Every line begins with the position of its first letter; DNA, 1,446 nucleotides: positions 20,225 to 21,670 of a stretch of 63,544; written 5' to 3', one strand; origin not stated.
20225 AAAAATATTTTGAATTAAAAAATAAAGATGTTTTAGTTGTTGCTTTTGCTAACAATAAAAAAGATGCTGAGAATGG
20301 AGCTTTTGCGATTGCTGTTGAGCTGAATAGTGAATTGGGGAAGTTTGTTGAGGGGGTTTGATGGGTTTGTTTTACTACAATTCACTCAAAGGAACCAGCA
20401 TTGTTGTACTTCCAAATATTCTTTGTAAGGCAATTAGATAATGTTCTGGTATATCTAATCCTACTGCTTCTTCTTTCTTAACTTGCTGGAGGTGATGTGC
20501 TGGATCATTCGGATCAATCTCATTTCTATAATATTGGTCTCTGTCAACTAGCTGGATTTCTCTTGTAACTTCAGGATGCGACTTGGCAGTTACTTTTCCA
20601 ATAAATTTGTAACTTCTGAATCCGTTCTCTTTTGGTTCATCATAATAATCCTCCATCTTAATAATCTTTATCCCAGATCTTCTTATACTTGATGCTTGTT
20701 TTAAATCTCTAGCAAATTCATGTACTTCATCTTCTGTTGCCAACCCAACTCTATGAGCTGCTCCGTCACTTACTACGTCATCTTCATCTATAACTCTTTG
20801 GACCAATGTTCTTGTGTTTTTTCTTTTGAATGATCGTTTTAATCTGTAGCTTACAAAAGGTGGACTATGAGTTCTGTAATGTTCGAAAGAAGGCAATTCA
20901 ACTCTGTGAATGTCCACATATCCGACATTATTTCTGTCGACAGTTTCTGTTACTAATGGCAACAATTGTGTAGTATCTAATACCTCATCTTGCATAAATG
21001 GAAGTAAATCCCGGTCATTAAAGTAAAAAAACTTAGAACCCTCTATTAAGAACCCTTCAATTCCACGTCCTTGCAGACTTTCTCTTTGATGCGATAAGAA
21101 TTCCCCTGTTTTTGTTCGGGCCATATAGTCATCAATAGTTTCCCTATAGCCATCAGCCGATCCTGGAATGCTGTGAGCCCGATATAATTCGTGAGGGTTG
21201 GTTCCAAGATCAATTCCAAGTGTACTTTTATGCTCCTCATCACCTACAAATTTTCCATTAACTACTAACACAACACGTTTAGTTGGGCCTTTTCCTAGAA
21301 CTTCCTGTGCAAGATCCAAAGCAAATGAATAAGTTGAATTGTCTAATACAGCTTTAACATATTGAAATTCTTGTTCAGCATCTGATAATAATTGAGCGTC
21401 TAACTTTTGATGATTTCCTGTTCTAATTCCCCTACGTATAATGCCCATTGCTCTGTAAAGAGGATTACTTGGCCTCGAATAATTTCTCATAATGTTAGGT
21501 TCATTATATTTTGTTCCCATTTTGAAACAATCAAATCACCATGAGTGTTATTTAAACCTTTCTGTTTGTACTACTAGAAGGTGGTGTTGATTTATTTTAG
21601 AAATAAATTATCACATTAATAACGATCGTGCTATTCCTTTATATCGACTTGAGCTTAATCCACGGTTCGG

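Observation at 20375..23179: Foreign two-gene module: a RelA/SpoT-synthetase-like protein downstream of a 522-aa protein with degenerate phosphoesterase motifs (candidate toxSAS-like toxin/antidote or alarmone module in an archaeon)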

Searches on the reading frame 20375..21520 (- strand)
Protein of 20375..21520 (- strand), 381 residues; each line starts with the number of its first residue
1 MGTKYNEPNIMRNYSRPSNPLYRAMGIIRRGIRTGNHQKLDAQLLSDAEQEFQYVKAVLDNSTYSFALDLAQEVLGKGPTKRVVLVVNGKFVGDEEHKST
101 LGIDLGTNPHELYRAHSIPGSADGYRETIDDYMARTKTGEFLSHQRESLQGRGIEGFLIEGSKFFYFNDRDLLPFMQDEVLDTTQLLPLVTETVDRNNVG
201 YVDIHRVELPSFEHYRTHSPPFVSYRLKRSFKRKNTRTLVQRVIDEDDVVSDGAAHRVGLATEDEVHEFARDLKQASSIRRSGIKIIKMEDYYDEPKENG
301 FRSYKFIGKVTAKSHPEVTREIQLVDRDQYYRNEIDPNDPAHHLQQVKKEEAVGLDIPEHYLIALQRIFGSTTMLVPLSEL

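Call 3: search_protein_families(library=pfam, proteins=[window:20375-21520:-], max_evalue=1)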
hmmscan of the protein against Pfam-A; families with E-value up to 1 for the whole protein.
window:20375-21520:- (381 aa): 2 families
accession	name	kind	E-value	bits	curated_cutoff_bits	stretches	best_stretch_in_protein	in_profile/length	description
PF04607.23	RelA_SpoT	-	0.0001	23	27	1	242-326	18-91/113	Region found in RelA / SpoT proteins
PF12222.14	PNGaseA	-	0.17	11.1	25.3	1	46-93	188-233/336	Peptide N-acetyl-beta-D-glucosaminyl asparaginase amidase A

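Call 4: search_protein_families(library=ncbifam, proteins=[window:20375-21520:-], max_evalue=1)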
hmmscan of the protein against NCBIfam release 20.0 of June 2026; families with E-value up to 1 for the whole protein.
window:20375-21520:- (381 aa): 1 family
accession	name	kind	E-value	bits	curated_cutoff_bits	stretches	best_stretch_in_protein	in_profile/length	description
NF053588.1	GTPPhKinYjbM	equivalog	0.00042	20.1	320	1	212-311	28-124/201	GTP diphosphokinase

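Call 5: find_homologous_proteins(query=window:20375-21520:-, max_evalue=0.001)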
Query window:20375-21520:- (381 aa): 5 proteins with E <= 0.001 among 3985 candidates.
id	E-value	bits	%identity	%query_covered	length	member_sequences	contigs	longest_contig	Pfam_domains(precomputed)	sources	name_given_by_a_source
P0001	1.6e-253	858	100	100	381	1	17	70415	-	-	-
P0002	4.3e-68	248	41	99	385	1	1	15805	PF04607.24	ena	-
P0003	3.3e-60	222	36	99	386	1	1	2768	-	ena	-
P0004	7.2e-42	162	34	99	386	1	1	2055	PF04607.24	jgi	jgi:hypothetical protein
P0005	2.8e-39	153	31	99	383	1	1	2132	-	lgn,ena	-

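Call 6: search_solved_structures(query=window:20375-21520:-, max_evalue=10, show_alignments=3)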
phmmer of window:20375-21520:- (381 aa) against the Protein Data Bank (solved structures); distinct sequences matched with E-value up to 10: 10.
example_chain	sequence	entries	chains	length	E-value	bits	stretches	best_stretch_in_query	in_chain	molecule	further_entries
6fgj_A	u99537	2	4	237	0.024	17.1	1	212-309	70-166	GTP pyrophosphokinase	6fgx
6ewz_A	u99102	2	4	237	0.024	17.1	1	212-309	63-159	GTP pyrophosphokinase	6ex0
8jgu_A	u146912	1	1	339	0.057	15.8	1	97-147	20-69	Exopolyphosphatase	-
7xgs_A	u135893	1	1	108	0.069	15.6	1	319-363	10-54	MADS-box protein SVP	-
8jgo_A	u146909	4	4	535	0.1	15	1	97-147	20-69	Exopolyphosphatase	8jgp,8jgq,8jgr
8jgt_A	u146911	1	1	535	0.1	15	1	97-147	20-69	Exopolyphosphatase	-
2be3_A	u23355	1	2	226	0.18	14.2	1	214-312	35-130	GTP pyrophosphokinase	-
3l9d_A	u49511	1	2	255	0.19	14.1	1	211-309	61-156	Putative GTP pyrophosphokinase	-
6fgk_A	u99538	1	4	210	0.36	13.2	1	272-310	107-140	GTP pyrophosphokinase YwaC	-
1wx8_A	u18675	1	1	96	0.53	12.6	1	81-121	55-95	RIKEN cDNA 4931431F19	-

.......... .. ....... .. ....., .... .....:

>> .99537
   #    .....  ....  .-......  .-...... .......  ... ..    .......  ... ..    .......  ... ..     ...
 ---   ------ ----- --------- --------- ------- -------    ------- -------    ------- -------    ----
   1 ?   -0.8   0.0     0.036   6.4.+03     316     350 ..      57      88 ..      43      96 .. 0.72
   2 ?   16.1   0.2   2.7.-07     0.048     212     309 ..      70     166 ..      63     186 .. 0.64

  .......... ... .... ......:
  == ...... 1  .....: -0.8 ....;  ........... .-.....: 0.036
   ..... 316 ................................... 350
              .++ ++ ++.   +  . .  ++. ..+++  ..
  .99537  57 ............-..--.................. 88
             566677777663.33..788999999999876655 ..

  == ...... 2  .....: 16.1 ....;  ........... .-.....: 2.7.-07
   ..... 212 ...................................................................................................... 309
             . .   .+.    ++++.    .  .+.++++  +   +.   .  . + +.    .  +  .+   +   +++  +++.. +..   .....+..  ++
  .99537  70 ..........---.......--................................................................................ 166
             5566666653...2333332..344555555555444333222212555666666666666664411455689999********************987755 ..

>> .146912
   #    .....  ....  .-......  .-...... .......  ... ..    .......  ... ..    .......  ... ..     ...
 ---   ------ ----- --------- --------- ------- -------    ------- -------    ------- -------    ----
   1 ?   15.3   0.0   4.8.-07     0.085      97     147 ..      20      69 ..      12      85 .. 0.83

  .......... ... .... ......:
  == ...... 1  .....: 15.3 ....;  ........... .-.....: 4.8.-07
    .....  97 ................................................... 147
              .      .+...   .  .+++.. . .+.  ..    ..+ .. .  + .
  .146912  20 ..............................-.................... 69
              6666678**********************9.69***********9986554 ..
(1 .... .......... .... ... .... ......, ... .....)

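Call 9: find_encoding_contigs(protein=P0001, flank=10000, max_places=6)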
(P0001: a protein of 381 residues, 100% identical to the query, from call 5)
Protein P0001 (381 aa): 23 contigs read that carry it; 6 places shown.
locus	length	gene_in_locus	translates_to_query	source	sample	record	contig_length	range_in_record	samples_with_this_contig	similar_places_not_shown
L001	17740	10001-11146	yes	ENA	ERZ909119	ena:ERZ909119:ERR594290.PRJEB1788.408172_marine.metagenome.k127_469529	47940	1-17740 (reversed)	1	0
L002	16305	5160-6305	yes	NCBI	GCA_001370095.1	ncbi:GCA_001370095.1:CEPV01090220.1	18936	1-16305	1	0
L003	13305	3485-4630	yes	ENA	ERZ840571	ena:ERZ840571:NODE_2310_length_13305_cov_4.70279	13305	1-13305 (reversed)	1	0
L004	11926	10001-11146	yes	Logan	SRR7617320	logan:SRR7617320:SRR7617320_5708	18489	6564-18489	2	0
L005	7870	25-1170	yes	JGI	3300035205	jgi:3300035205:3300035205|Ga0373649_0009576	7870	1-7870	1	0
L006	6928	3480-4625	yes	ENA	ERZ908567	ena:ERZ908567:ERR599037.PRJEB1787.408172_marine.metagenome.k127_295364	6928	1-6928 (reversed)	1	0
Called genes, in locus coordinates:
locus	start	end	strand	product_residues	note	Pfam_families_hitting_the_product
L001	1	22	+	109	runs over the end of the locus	-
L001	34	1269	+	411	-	PF01595:CNNM, PF00571:CBS (weak), PF03471:CorC_HlyC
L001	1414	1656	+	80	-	PF01918:Alba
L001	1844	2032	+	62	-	-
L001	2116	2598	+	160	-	-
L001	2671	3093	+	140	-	-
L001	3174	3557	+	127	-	-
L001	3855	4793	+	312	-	PF00089:Trypsin, PF13365:Trypsin_2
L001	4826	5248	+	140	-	-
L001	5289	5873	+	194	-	PF01914:MarC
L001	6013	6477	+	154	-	-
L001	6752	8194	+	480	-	PF00587:tRNA-synt_2b, PF03129:HGTP_anticodon, PF09180:ProRS-C_1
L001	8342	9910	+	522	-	-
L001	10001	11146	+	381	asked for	-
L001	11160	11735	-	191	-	PF21715:CggR_N, PF22167:PH0730-like_N, PF14544:DUF4443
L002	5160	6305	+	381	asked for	-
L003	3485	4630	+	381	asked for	-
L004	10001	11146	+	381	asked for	-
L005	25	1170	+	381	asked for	-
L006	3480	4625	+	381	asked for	-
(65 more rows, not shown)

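Call 10: find_encoding_contigs(protein=P0002, flank=10000, max_places=4)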
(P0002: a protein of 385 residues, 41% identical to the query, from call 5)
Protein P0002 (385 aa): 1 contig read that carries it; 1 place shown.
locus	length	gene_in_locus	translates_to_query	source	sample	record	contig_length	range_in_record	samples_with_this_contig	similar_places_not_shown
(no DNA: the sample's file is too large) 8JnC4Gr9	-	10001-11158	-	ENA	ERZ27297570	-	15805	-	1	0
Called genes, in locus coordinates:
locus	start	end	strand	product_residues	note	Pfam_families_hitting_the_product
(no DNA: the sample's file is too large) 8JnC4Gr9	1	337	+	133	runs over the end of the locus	?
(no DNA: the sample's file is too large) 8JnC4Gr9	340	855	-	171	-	-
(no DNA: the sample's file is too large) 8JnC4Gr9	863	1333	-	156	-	-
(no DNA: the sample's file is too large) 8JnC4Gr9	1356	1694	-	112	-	PF01849:NAC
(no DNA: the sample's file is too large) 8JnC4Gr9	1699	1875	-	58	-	PF03911:Sec61_beta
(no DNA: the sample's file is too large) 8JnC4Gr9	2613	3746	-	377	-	PF02926:THUMP, PF01170:UPF0020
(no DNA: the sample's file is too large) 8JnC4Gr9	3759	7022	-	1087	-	-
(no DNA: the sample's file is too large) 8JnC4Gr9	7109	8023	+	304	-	PF00733:Asn_synthase, PF24167:DUF7411 (weak), PF00733:Asn_synthase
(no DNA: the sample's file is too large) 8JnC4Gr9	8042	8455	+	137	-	PF04027:DUF371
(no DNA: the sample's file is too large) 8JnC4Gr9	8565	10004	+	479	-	-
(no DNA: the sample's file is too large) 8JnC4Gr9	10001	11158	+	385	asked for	PF04607:RelA_SpoT (weak)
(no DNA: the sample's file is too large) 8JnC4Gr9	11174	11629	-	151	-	PF13636:Methyltranf_PUA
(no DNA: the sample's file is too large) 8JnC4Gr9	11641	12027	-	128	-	-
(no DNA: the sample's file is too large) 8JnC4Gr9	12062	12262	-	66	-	PF18929:DUF5678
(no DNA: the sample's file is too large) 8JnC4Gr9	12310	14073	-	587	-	PF00009:GTP_EFTU, PF01926:MMR_HSR1 (weak), PF03144:GTP_EFTU_D2 (faint), PF11987:IF-2, PF14578:GTP_EFTU_D4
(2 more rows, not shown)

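Call 11: find_encoding_contigs(protein=P0003, flank=10000, max_places=3)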
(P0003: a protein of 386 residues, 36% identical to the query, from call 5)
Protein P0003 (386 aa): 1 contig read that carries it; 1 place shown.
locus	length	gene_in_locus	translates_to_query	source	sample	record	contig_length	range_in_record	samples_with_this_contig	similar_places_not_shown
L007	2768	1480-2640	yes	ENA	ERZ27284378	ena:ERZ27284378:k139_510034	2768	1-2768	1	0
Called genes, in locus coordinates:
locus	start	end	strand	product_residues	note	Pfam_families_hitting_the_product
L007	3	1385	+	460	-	?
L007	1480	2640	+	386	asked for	-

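Call 12: find_encoding_contigs(protein=P0004, flank=10000, max_places=3)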
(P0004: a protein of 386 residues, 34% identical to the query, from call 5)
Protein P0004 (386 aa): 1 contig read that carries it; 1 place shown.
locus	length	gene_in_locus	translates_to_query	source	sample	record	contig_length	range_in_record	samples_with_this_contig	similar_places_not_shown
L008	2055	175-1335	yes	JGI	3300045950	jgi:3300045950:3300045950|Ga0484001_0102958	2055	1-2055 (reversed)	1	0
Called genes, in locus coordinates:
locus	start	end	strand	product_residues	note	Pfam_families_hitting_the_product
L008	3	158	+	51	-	?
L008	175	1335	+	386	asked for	PF04607:RelA_SpoT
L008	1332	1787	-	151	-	PF13636:Methyltranf_PUA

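Call 13: find_encoding_contigs(protein=P0005, flank=10000, max_places=3)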
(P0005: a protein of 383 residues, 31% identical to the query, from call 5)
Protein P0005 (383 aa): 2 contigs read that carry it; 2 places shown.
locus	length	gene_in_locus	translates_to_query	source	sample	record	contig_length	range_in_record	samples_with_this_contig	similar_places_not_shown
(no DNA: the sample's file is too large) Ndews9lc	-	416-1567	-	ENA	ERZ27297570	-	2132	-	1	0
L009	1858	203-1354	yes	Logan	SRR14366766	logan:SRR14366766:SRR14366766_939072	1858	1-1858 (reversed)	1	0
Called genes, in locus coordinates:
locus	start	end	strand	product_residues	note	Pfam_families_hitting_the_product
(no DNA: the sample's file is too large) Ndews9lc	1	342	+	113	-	?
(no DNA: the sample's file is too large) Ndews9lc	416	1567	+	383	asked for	-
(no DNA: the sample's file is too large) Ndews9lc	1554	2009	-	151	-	PF13636:Methyltranf_PUA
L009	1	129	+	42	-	?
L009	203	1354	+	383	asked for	-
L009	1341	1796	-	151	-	PF13636:Methyltranf_PUA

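Call 17: find_related_loci(query=A1, collection=genome_contigs, flank=6000)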
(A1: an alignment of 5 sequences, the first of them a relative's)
Query A1 (381 aa) in genome_contigs; peptide patterns used: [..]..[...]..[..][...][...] (x = any residue, [..] = any of these).
42 stretches matched a pattern; 1 encode a relative of the query (tblastn E <= 1e-3); 1 distinct loci.
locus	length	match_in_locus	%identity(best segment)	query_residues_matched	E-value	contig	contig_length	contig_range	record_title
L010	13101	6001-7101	35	1-370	2e-54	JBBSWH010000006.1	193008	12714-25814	MAG: Nanoarchaeota archaeon isolate H52-bin084_1 H52_bin084_1_000000000006, whole genome shotgun sequence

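Call 18: search_solved_structures(query=A1, max_evalue=1, show_alignments=2)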
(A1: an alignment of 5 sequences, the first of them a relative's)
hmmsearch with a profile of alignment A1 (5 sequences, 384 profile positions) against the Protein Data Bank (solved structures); distinct sequences matched with E-value up to 1: 10.
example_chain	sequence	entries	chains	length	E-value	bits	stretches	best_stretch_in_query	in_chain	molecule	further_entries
6ewz_A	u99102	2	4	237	2.1e-09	40.2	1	189-309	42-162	GTP pyrophosphokinase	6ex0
6fgj_A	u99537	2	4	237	2.2e-09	40.1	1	189-309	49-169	GTP pyrophosphokinase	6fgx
2be3_A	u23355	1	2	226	3.2e-07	33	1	210-321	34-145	GTP pyrophosphokinase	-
6fgk_A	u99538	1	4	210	2.3e-06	30.2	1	216-320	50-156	GTP pyrophosphokinase YwaC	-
3l9d_A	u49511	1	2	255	5e-05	25.8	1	210-321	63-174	Putative GTP pyrophosphokinase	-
5f2v_V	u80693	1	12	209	0.017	17.5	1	214-321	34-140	GTP pyrophosphokinase YjbM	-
5ded_D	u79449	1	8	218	0.017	17.4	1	214-321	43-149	GTP pyrophosphokinase YjbM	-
5dec_A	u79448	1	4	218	0.019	17.3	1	214-321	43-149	GTP pyrophosphokinase YjbM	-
9erv_A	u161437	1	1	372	0.062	15.6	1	219-304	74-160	RelA/SpoT family protein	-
7ztb_A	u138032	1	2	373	0.062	15.6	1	219-304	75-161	RelA/SpoT family protein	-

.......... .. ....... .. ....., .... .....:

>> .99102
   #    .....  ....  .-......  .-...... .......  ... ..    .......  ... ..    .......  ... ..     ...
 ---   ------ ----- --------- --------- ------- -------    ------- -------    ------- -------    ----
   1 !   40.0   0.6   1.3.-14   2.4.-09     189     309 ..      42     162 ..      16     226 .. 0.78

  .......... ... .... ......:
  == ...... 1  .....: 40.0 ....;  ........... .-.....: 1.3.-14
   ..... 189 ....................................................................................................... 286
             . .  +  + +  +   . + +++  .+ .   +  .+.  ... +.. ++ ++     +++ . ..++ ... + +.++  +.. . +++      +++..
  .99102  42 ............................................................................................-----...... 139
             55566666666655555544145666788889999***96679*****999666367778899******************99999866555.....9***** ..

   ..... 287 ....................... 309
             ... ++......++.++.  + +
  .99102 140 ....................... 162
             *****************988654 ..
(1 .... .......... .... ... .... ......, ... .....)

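Call 23: search_protein_families(library=pfam, proteins=[L010:4599-5999:+, L007:3-1385:+, L010:5983-7149:+, L010:7238-7609:+, L010:7612-8064:-, L010:4096-4503:+], max_evalue=1)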
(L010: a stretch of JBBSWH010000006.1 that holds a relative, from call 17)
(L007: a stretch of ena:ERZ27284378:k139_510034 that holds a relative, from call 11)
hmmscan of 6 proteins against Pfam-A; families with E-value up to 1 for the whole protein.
L010:4599-5999:+ (466 aa): 1 family
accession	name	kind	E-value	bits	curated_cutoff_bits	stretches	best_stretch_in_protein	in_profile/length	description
PF23268.1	RIN1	-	0.05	14.4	27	0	223-248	8-33/95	RIN1-like domain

L007:3-1385:+ (460 aa): 4 families
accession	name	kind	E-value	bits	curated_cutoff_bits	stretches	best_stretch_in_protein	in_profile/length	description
PF05528.17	Acc5b_avian_CoV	-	0.012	15.8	27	1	346-372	11-37/82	Accessory protein 5b, avian coronavirus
PF17835.6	NOG1_N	-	0.095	13.2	22.9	1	314-399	63-148/160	NOG1 N-terminal helical domain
PF03343.18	SART-1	-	0.12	11.5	31.5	1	182-223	335-378/585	SART-1 family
PF22194.2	F-93_WHD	-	0.21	12.1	28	1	137-158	41-62/62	F-93, winged-helix domain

L010:5983-7149:+ (388 aa): 1 family
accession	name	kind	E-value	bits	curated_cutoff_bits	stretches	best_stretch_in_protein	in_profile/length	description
PF04607.23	RelA_SpoT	-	1.2e-06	29.2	27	1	239-330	18-93/113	Region found in RelA / SpoT proteins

L010:7238-7609:+ (123 aa): 0 families

L010:7612-8064:- (150 aa): 5 families
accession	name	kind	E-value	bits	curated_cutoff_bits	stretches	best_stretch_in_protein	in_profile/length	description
PF13636.12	Methyltranf_PUA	-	1.6e-10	41.3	27.6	1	100-147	2-49/49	RNA-binding PUA-like domain of methyltransferase RsmF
PF09157.17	TruB-C_2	-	0.011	16.1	21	1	92-137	3-51/57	Pseudouridine synthase II TruB, C-terminal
PF06206.17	CpeT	-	0.097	13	21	1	95-149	91-145/181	CpeT/CpcT family (DUF1001)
PF17833.7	pre-PUA_NIP7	-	0.11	13.2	23.1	1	6-68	3-70/80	NIP7/UPF0113, pre-PUA domain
PF18452.7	Ig_6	-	0.14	12.4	25.5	1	32-69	56-93/128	Immunoglobulin domain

L010:4096-4503:+ (135 aa): 3 families
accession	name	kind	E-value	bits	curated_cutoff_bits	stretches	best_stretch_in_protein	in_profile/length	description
PF04027.18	DUF371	-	2e-34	118.9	25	1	5-133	1-131/133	Domain of unknown function (DUF371)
PF13270.11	CCDC28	-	0.13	13.1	25.6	1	38-88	12-56/88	Coiled-coil domain-containing protein 28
PF10162.14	G8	-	0.14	12.5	22.9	1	20-71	40-88/124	G8 domain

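Call 24: find_related_loci(query=A1, collection=metagenome_contigs, flank=6000)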
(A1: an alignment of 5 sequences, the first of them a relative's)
Query A1 (381 aa) in metagenome_contigs; peptide patterns used: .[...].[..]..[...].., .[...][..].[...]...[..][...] (x = any residue, [..] = any of these).
247 stretches matched a pattern; 3 encode a relative of the query (tblastn E <= 1e-3); 3 distinct loci.
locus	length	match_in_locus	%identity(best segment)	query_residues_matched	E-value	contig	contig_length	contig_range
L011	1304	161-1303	40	1-378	1e-81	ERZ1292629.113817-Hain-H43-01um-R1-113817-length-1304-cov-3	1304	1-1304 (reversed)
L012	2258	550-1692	39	1-380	3e-76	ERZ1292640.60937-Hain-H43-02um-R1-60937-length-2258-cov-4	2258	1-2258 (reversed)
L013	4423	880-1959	36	8-378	3e-71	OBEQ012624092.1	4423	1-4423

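Call 36: predict_structure(alignment_id=A1)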
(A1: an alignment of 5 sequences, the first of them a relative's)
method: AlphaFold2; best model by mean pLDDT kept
length: 381 residues; sequences in the alignment: 5
mean_pLDDT: 79.5   pTM: 0.82
mean pLDDT of the five models: 79.5, 55.9, 55.0, 54.0, 53.9
residues with pLDDT >= 90: 82; 70-90: 224; 50-70: 60; < 50: 15
segments of 3 or more residues with pLDDT < 50: 1-8, 121-125
pLDDT, mean of each block of 10 residues (from residue 1): 36 64 82 83 89 78 83 76 90 88 82 57 57 88 90 91 89 88 89 72 86 81 79 70 54 79 93 88 87 89 88 76 90 81 75 70 82 81 73
secondary structure, 60 per line:
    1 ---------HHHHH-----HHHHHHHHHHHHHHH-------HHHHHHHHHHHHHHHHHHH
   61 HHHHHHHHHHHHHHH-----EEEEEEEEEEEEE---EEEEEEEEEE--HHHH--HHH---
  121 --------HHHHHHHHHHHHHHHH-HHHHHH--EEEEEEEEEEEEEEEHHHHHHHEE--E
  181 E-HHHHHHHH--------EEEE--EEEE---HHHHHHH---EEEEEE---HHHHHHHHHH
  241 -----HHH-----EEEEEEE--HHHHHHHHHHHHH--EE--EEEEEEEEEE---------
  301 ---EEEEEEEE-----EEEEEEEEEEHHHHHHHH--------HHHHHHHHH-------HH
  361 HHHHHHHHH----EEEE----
elements in order: H10-14 H20-34 H42-75 E81-93 E97-106 H109-112 H129-144 H146-151 E154-168 H169-175 H183-190 E199-202 E205-208 H212-218 E222-227 H231-240 E254-260 H263-275 E282-291 E304-311 E317-326 H327-334 H343-351 H359-369 E374-377
